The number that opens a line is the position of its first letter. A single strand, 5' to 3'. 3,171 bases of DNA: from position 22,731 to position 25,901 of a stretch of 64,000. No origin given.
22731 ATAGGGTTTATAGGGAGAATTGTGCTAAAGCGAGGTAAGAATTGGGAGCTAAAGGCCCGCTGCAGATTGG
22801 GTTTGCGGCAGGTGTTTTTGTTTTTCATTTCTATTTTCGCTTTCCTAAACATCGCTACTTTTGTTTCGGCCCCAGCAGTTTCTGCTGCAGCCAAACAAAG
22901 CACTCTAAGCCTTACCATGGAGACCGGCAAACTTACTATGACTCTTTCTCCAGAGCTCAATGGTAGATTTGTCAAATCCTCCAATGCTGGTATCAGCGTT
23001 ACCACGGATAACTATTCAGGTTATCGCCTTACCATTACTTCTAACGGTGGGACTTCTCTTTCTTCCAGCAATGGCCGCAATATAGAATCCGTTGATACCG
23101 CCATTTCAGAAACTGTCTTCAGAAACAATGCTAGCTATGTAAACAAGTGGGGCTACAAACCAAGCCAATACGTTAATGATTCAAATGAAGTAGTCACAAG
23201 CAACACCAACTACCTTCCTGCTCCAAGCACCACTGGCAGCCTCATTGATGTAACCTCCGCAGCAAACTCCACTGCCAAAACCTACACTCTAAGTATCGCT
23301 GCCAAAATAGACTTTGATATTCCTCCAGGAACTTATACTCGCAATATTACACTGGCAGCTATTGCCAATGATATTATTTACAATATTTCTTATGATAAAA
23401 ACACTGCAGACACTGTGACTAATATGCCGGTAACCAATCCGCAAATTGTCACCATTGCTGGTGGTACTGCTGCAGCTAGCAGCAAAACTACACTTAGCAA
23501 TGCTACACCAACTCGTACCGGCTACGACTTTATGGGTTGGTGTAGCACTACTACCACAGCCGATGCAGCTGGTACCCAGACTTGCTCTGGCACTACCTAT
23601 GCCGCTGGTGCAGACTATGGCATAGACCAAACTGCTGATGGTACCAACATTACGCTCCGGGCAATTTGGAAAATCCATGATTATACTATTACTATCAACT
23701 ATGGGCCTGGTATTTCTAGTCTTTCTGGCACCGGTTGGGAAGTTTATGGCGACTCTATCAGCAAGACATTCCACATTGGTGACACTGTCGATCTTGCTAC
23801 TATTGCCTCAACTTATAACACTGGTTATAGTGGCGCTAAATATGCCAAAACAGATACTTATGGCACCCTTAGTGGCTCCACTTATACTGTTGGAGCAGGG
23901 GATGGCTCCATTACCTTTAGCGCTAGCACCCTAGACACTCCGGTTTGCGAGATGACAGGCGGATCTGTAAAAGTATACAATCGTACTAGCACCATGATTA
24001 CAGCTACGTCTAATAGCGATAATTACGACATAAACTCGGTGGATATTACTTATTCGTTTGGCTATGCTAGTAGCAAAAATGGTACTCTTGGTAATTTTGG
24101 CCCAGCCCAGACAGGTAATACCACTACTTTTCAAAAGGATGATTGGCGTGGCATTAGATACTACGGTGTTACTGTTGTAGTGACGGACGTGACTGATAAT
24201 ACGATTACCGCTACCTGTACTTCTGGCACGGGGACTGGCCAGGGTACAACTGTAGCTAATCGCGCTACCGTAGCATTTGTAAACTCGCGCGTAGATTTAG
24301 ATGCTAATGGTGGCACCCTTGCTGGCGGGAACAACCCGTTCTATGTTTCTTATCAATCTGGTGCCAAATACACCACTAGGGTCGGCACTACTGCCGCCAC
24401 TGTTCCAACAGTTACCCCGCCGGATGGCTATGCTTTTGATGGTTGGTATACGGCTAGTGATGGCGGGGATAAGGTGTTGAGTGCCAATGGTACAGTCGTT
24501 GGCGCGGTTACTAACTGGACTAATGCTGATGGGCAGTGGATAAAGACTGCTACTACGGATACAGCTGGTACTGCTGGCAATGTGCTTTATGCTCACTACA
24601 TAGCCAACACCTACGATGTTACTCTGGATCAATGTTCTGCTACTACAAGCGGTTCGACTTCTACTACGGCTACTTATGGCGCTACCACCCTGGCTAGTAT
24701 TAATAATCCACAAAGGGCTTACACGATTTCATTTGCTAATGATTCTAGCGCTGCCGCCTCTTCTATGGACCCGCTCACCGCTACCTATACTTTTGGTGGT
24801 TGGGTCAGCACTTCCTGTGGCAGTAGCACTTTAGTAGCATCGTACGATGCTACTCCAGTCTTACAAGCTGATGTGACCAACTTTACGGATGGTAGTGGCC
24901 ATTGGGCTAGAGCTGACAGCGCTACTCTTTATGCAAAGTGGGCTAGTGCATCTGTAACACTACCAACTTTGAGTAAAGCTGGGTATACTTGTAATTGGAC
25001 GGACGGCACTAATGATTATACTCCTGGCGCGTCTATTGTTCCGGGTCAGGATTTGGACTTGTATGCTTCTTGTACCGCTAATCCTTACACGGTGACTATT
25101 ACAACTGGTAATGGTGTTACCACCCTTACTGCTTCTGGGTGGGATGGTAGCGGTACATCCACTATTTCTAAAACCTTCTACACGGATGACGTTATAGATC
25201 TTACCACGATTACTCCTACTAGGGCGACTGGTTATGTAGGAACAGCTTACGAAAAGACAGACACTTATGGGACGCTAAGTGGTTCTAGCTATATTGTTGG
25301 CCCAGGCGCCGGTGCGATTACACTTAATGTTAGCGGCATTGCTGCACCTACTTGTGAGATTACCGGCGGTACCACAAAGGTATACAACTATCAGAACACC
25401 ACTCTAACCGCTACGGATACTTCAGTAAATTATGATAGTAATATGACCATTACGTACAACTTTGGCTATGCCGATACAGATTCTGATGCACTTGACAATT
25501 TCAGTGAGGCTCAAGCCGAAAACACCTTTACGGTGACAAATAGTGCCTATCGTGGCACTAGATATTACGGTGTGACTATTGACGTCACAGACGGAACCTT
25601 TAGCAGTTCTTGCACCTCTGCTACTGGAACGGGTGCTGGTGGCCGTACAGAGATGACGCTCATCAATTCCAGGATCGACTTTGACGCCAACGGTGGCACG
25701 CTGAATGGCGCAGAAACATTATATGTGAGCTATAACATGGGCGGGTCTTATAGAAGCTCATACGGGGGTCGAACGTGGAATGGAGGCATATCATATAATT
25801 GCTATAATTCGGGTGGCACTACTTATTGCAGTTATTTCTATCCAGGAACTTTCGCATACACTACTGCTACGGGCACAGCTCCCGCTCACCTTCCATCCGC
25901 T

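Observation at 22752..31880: Giant 3,042-aa modular surface protein takes up 14% of the window and is a candidate host/partner-adhesion factor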

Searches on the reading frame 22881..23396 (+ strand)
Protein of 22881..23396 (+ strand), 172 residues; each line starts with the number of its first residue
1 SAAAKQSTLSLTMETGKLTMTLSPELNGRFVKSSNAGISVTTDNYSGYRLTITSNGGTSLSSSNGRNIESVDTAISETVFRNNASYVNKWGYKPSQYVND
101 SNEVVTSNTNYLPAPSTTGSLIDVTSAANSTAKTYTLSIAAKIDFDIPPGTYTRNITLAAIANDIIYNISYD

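Call 29: search_solved_structures(query=A1, max_evalue=10)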
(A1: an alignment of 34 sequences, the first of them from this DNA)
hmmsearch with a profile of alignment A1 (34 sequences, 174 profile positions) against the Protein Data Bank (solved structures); distinct sequences matched with E-value up to 10: 13.
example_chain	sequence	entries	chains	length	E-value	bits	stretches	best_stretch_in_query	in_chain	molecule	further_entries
8iah_Y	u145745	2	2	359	0.78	12.6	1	57-127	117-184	Tropomodulin-1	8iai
1uq4_A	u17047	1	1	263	1.2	12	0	108-147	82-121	RICIN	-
4lgr_A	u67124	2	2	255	1.2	12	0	108-147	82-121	Ricin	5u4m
8tad_A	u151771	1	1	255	1.2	12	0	108-147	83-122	Ricin A chain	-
3srp_A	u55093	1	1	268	1.2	12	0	108-147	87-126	Ricin A chain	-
3ej5_X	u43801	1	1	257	1.2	12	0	108-147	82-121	Ricin A chain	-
6obg_A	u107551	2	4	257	1.2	12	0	108-147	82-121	Ricin A chain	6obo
3px8_X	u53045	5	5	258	1.2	12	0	108-147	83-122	Preproricin | Ricin | Ricin A chain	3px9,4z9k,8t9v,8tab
5e1h_A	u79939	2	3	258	1.3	12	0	108-147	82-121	Ricin | Ricin A chain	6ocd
4lhj_A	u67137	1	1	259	1.3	11.9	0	108-147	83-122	Ricin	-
6obc_A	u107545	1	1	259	1.3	11.9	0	108-147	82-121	Ricin A chain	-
4lhq_A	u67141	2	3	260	1.3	11.9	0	108-147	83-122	Ricin | Ricin A chain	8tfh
8tfl_A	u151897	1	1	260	1.3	11.9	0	108-147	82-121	Ricin A chain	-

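Call 32: predict_structure(alignment_id=A1)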
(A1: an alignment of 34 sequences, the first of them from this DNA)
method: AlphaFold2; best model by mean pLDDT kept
length: 172 residues; sequences in the alignment: 34
mean_pLDDT: 91.6   pTM: 0.84
mean pLDDT of the five models: 91.6, 90.9, 90.7, 90.5, 90.2
residues with pLDDT >= 90: 130; 70-90: 32; 50-70: 10; < 50: 0
segments of 3 or more residues with pLDDT < 50: none
pLDDT, mean of each block of 10 residues (from residue 1): 80 93 95 96 92 93 96 98 97 91 88 91 89 95 96 95 76 65
secondary structure, 60 per line:
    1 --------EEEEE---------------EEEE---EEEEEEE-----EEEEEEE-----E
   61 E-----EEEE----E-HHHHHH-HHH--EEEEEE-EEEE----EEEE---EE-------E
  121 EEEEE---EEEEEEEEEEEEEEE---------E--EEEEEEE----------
elements in order: E9-13 E29-32 E36-42 E48-54 E67-70 H77-82 E89-94 E96-99 E104-107 E120-125 E129-143 E156-162

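Call 36: fold_search(model_id=the predicted structure, library=pdb)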
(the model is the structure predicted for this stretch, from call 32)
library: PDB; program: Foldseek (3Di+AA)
matches with E <= 10: 810; with E <= 0.001: 0
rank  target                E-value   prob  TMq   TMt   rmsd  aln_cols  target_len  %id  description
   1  8k2h_A                4.0e-03  0.99  0.38  0.15  10.1       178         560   13  Crystal structure of Group 2Oligosaccharide/Monosaccharide-releasing beta-N-acetylhexosaminidase NgaAt from Arabidopsi (released 2024-04-24)
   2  6k73_C                4.7e-03  1.00  0.47  0.28   5.9       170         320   10  Chaperone-tip adhesin complex is vital for synergistic activation of CFA/I fimbriae biogenesis (released 2020-06-10)
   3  8aur_A                4.9e-03  0.97  0.40  0.32   9.5       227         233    8  Cryo-EM structure of a TasA fibre (released 2022-11-30)
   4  5fqf_A                5.8e-03  0.98  0.37  0.13  11.4       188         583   13  The details of glycolipid glycan hydrolysis by the structural analysis of a family 123 glycoside hydrolase from Clostr (released 2016-03-30)
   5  5fqe_A                6.1e-03  0.98  0.36  0.13  10.3       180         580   12  The details of glycolipid glycan hydrolysis by the structural analysis of a family 123 glycoside hydrolase from Clostr (released 2016-03-30)
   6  6fjy_B                6.1e-03  0.89  0.28  0.19  10.0       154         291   18  Crystal structure of CsuC-CsuE chaperone-tip adhesion subunit pre-assembly complex from archaic chaperone-usher Csu pi (released 2018-05-16)
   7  5fr0                  8.0e-03  0.98  0.36  0.13  11.1       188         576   12  The details of glycolipid glycan hydrolysis by the structural analysis of a family 123 glycoside hydrolase from Clostrid (released 2016-03-30)
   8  5fqe_B                8.9e-03  0.97  0.36  0.13  11.2       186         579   12  The details of glycolipid glycan hydrolysis by the structural analysis of a family 123 glycoside hydrolase from Clostr (released 2016-03-30)
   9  1z9s_B                9.9e-03  1.00  0.45  0.50   6.0       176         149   11  Crystal Structure of the native chaperone:subunit:subunit Caf1M:Caf1:Caf1 complex (released 2005-06-21)
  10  5fqg_A                9.9e-03  0.97  0.36  0.13  11.1       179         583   13  The details of glycolipid glycan hydrolysis by the structural analysis of a family 123 glycoside hydrolase from Clostr (released 2016-03-30)
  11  3dsn_E                1.4e-02  0.99  0.45  0.50   6.1       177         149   11  Crystal structure of the complex of the Caf1M chaperone with the mini-fiber of two Caf1 subunits (Caf1:Caf1), carrying (released 2009-07-14)
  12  5l7v_B                2.0e-02  0.91  0.32  0.12   9.0       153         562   12  Crystal Structure of BvGH123 with bond transition state analog Galthiazoline. (released 2017-03-22)
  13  7szo_H                2.7e-02  0.90  0.34  0.23   9.0       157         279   13  Structure of a bacterial fimbrial tip containing FocH (released 2021-12-29)
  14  3dos_E                2.9e-02  0.99  0.45  0.50   6.0       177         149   11  Crystal structure of the complex of the Caf1M chaperone with the mini-fiber of two Caf1 subunits (Caf1:Caf1), carrying (released 2009-07-14)
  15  4y2n_C                2.9e-02  0.94  0.41  0.46   7.6       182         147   11  Structure of CFA/I pili major subunit CfaB trimer (released 2016-08-10)
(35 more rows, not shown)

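Call 53: find_homologous_proteins(query=A1, max_evalue=0.001)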
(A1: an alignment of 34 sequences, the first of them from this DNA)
Query A1 (34 sequences) (172 aa, profile of the alignment): 10 proteins with E <= 0.001 among 8000 candidates.
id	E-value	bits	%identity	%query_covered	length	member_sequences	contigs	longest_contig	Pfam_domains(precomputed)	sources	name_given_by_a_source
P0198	1.3e-51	193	51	76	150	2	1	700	-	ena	-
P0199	3.4e-41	159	36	100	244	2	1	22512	-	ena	-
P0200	6.2e-39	151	37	88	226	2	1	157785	-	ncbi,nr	ncbi:hypothetical protein IJI89_03370, partial [Candidatus Saccharibacteria bacterium]|nr:hypothetic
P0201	1.2e-36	144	40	97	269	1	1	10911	PF09479.17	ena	-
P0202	9.9e-31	125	41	78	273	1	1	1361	-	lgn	-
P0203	1.1e-30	125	38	93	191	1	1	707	-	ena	-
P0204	2.3e-19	88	31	81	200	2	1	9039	-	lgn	-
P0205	1.1e-15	76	41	52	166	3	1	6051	-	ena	-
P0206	4.3e-9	54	30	81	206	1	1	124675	-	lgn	-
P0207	1.3e-7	49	33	46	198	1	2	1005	-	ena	-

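Call 57: search_protein_families(library=pfam, proteins=[P0206, window:22881-23396:+, P0202], max_evalue=10)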
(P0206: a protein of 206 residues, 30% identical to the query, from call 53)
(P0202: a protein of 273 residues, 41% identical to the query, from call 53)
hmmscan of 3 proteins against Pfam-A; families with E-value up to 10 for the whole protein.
P0206 (206 aa): 1 family
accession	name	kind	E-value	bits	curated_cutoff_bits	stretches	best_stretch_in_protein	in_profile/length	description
PF05229.21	SCPU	-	0.018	15.8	22.4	1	158-201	95-138/138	Spore Coat Protein U domain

window:22881-23396:+ (172 aa): 1 family
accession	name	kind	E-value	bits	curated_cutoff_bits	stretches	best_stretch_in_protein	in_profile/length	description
PF16732.10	ComP_DUS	-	0.16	13.3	27.3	1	102-141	27-62/87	Type IV minor pilin ComP, DNA uptake sequence receptor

P0202 (273 aa): 0 families

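Call 58: find_encoding_contigs(protein=P0206, flank=8000, max_places=2)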
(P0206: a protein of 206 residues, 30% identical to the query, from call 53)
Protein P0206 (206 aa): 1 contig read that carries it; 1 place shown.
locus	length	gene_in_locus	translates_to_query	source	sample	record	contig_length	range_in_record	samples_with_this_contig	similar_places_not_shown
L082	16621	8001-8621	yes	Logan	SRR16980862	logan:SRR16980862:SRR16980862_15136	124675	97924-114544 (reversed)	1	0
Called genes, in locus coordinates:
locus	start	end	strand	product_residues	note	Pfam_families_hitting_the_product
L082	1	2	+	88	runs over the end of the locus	-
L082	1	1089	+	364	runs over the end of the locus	PF00226:DnaJ, PF01556:DnaJ_C, PF00684:DnaJ_CXXCXGXG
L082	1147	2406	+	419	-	-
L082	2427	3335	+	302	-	PF02655:ATP-grasp_3 (weak), PF08443:RimK, PF02955:GSH-S_ATP (weak)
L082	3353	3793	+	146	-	PF05618:RimB-like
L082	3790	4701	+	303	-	PF18030:Rimk_N, PF14397:ATPgrasp_ST (faint), PF02655:ATP-grasp_3, PF02955:GSH-S_ATP, PF08443:RimK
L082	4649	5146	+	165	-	PF02643:DUF192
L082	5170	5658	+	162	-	-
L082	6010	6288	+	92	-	-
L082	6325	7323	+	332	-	PF01699:Na_Ca_ex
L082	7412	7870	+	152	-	PF06414:Zeta_toxin, PF13238:AAA_18, PF13671:AAA_33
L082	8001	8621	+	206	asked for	-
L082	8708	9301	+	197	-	-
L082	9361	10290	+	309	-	-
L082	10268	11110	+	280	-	-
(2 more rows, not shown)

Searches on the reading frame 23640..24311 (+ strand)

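Call 11: search_protein_families(library=pfam, proteins=[window:23640-24311:+], max_evalue=1)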
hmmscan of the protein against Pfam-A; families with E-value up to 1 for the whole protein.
window:23640-24311:+ (224 aa): 1 family
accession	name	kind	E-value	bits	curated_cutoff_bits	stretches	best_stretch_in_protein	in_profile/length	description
PF19271.4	Nis1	-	0.016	16.3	27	1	119-206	19-107/114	Nis1 family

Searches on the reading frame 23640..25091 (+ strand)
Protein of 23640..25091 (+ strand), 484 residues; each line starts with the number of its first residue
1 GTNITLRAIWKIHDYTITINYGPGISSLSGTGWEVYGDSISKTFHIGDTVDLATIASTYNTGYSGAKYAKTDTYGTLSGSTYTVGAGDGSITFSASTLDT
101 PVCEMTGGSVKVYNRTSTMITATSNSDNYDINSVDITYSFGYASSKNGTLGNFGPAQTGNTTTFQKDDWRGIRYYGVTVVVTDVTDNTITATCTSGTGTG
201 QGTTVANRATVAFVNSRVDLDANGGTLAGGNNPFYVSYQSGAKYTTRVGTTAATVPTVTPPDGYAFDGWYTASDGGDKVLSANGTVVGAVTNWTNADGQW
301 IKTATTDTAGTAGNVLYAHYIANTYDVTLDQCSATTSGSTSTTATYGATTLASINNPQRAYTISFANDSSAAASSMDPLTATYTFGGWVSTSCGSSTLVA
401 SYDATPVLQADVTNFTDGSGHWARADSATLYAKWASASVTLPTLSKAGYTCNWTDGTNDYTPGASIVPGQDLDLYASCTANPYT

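Call 43: search_solved_structures(query=window:23640-25091:+, max_evalue=1)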
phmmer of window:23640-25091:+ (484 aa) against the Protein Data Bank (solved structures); distinct sequences matched with E-value up to 1: 5.
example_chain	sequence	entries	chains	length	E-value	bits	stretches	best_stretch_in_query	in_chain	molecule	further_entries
2y5p_A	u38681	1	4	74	0.036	16.1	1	235-278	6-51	INTERNALIN B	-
9qr5_A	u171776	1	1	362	0.27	13.2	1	234-277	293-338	Internalin B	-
9qr4_A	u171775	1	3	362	0.29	13.1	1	242-277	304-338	Internalin B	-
2y5q_A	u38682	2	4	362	0.55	12.2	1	236-277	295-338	INTERNALIN B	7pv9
7nms_A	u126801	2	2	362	0.56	12.2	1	236-277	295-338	Internalin B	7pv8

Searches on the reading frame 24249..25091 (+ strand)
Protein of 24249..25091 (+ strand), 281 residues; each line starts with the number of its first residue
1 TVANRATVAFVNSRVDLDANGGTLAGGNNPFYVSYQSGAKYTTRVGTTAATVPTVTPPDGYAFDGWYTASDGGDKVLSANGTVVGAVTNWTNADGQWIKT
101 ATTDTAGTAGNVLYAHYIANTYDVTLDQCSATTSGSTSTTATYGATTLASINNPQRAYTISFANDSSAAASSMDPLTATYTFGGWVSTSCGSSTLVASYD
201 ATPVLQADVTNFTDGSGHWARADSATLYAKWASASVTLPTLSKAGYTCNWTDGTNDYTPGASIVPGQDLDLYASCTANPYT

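Call 11: search_protein_families(library=pfam, proteins=[window:24249-25091:+], max_evalue=1)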
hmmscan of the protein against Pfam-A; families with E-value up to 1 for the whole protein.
window:24249-25091:+ (281 aa): 2 families
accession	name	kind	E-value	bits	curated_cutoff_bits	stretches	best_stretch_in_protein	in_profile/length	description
PF09479.16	Flg_new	-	8.1e-09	35.9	27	2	17-83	5-55/65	Listeria-Bacteroides repeat domain (List_Bact_rpt)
PF21380.2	Nrd1-Seb1_dom2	-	0.08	13.4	27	0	80-111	14-43/57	Nrd1/Seb1, domain 2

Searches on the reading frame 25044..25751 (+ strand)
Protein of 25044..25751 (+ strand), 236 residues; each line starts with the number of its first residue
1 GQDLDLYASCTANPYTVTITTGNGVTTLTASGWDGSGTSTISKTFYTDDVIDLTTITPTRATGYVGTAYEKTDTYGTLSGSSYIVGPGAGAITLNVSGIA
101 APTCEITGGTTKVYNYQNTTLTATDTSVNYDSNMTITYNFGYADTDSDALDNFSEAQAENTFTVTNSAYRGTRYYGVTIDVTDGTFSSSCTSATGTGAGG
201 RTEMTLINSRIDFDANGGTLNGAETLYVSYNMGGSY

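Call 11: search_protein_families(library=pfam, proteins=[window:25044-25751:+], max_evalue=1)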
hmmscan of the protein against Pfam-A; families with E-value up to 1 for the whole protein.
window:25044-25751:+ (236 aa): 2 families
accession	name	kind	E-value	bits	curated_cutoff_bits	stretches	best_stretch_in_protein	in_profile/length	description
PF23033.1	DUF7034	-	0.0052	17.4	27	1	97-144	34-80/119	Domain of unknown function (DUF7034)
PF23585.1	DUF7137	-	0.028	14.6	27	1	3-67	42-112/137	Domain of unknown function (DUF7137)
